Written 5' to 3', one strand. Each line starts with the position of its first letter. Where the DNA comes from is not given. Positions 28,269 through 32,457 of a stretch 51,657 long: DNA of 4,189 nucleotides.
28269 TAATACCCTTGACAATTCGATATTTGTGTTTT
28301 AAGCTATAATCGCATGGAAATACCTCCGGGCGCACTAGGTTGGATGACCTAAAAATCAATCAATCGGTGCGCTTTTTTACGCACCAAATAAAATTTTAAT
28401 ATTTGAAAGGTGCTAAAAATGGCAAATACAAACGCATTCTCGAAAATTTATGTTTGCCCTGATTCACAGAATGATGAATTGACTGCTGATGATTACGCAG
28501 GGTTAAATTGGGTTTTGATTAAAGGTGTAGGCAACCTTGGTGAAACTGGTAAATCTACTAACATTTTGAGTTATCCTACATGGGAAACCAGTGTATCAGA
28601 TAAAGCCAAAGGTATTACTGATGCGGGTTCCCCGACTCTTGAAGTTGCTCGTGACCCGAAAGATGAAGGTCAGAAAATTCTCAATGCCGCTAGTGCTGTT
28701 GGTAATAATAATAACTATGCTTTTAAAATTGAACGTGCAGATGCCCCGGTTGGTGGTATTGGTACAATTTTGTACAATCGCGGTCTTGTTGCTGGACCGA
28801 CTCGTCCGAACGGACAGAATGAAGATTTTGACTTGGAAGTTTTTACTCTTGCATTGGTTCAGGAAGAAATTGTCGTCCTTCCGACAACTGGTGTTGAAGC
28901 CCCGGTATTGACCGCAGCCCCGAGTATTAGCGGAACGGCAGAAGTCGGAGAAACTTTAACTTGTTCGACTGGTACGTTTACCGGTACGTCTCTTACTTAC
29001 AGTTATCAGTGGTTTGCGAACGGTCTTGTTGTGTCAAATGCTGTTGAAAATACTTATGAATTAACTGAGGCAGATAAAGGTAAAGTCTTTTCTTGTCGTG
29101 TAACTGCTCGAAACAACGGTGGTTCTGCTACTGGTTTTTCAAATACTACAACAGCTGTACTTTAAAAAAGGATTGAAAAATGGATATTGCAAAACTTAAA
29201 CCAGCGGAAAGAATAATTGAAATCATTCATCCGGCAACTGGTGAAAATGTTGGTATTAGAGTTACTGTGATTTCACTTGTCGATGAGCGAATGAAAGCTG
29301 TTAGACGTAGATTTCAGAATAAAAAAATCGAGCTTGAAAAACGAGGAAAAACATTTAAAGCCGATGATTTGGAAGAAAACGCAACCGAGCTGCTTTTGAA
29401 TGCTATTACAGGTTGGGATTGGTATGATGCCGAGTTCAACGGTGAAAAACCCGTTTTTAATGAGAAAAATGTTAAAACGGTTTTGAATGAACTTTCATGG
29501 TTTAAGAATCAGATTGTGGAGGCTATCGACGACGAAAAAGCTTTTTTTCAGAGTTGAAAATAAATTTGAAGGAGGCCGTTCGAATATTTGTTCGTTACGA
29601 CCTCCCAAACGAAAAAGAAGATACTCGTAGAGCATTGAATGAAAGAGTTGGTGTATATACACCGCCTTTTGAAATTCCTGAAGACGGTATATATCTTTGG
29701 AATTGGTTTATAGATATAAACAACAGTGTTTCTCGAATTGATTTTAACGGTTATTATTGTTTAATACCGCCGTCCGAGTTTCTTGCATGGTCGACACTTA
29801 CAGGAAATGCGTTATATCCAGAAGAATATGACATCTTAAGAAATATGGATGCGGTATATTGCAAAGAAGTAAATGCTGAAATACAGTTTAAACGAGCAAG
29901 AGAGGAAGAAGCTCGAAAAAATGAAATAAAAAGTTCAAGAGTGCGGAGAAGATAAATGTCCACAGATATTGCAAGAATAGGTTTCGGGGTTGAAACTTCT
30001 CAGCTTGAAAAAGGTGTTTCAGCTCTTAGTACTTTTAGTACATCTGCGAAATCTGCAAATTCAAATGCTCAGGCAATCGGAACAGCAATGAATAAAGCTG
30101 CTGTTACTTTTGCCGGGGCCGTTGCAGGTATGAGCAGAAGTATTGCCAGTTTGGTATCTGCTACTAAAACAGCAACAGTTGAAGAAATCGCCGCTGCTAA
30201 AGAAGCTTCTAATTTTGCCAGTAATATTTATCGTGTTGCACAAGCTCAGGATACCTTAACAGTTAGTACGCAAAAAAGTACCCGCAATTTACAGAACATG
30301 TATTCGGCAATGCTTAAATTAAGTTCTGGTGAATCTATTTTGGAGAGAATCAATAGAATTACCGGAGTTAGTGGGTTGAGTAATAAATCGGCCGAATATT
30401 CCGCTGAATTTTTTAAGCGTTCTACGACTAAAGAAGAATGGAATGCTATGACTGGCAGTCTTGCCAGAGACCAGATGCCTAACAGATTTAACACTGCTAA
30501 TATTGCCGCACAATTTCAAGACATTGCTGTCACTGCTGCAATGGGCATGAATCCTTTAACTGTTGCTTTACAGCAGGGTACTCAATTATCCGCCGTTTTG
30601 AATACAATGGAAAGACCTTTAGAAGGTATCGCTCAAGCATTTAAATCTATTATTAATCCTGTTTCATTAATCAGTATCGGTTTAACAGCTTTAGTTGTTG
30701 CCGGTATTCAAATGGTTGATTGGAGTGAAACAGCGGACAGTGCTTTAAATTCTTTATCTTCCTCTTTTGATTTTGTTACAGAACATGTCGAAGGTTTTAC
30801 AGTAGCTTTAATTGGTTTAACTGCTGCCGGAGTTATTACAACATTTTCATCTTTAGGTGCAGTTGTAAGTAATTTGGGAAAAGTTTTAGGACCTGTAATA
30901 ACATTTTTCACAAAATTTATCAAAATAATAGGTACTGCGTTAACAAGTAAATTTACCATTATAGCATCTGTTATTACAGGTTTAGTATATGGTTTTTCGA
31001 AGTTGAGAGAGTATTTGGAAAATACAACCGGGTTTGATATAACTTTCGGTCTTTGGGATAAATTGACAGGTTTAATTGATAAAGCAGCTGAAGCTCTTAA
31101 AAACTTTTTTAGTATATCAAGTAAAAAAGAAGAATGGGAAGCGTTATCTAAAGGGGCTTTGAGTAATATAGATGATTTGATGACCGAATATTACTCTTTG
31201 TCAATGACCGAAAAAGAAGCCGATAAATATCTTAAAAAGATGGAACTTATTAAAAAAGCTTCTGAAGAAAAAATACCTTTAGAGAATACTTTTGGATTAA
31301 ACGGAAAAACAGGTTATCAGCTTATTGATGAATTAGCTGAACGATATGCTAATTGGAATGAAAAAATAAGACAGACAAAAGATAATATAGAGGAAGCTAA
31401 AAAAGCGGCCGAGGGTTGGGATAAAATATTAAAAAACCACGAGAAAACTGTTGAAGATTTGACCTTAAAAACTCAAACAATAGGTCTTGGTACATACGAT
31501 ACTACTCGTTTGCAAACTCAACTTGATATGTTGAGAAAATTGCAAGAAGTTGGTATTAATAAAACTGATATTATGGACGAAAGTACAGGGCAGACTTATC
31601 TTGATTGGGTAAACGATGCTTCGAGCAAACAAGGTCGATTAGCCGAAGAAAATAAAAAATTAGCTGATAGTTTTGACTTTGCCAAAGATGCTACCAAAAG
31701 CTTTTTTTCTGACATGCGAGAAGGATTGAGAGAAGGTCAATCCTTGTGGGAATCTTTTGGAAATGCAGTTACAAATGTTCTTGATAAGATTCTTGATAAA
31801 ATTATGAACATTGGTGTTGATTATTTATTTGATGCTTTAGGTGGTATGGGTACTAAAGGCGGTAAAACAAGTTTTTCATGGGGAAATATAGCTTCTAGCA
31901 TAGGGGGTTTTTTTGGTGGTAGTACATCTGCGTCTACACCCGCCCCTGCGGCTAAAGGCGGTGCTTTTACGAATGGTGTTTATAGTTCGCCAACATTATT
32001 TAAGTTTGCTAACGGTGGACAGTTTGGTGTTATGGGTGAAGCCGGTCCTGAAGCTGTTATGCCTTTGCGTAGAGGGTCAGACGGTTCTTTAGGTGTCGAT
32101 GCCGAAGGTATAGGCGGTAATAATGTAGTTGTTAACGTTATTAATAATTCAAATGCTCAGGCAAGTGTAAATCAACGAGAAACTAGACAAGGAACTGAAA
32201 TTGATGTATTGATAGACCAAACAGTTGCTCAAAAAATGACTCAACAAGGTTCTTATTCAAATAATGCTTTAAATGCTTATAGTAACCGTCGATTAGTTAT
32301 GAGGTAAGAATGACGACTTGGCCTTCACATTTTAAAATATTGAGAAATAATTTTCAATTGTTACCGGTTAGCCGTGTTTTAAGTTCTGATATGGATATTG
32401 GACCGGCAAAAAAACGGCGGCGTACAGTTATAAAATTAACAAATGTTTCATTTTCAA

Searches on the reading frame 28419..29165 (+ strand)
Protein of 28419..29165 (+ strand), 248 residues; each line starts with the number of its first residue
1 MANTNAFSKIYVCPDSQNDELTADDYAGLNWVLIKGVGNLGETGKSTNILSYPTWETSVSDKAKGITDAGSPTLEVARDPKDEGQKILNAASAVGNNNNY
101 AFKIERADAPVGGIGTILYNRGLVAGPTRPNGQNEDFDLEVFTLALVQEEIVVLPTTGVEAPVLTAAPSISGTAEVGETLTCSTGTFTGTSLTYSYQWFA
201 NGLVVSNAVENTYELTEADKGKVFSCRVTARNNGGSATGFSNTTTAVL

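Call 18: search_protein_families(library=phrogs, proteins=[window:28419-29165:+], max_evalue=0.001)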
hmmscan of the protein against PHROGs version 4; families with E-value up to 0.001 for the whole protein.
window:28419-29165:+ (248 aa): 5 families
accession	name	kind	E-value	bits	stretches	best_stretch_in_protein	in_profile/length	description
phrog_158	-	tail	1.5e-20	74.9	1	3-229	17-233/376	major tail protein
phrog_26223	-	unknown function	1.6e-11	44.3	1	159-244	439-526/775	-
phrog_12736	-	head and packaging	6.7e-07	29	1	161-243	51-134/762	virion structural protein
phrog_36166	-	unknown function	1.7e-05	23.7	1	150-242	123-214/1207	-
phrog_1407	-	tail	0.00024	21.7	1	162-241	171-249/258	major tail protein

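Call 19: search_protein_families(library=pfam, proteins=[window:28419-29165:+], max_evalue=0.001)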
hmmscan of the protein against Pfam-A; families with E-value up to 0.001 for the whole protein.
window:28419-29165:+ (248 aa): 1 family
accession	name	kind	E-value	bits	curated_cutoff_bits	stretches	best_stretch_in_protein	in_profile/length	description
PF13895.12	Ig_2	-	0.00012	22.6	27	1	162-232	2-67/79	Immunoglobulin domain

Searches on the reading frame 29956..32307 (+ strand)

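Call 18: search_protein_families(library=phrogs, proteins=[window:29956-32307:+], max_evalue=0.001)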
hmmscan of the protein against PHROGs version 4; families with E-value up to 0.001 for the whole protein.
window:29956-32307:+ (783 aa): 15 families
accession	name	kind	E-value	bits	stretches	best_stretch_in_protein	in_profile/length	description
phrog_8892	-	tail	2.7e-53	182.7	2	18-265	17-178/752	tail length tape measure protein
phrog_19914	-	tail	8.7e-31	107.9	1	175-258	156-239/946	tail length tape measure protein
phrog_1716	-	tail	9.6e-29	101.4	1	576-775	732-929/943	tail length tape measure protein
phrog_24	-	tail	5.8e-27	95.2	2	457-778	739-1062/1151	tail length tape measure protein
phrog_3394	-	unknown function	5.4e-18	64.8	1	642-740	1716-1818/1862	-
phrog_19487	-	tail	3.3e-16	59.8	1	23-279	7-237/1147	tail length tape measure protein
phrog_32885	-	tail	1.2e-15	57.6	1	666-737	858-927/948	tail length tape measure protein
phrog_13769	-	unknown function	2.7e-13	50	1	664-742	495-569/612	-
phrog_25241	-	tail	2.4e-11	43.9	1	153-289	77-211/810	tail length tape measure protein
phrog_16384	-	unknown function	2.2e-10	41.5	1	406-762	78-439/463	-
phrog_6747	-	tail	2.2e-10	41.3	1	504-726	136-339/390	tail length tape measure protein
phrog_3827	-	tail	2.7e-07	31.1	1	185-251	217-283/393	tail length tape measure protein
phrog_4498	-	tail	5.5e-05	23.3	1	183-264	72-149/381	tail length tape measure protein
phrog_25966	-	tail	0.00024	19.7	1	183-253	65-135/1651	tail length tape measure protein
phrog_20862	-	unknown function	0.00037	19.8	1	176-215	189-228/698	-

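Call 19: search_protein_families(library=pfam, proteins=[window:29956-32307:+], max_evalue=0.001)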
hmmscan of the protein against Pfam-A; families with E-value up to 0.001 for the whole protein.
window:29956-32307:+ (783 aa): 1 family
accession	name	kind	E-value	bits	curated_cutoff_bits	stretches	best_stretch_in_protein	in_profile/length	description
PF06791.18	TMP_2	-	1.5e-13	51.4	30.2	1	177-281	14-121/208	Prophage tail length tape measure protein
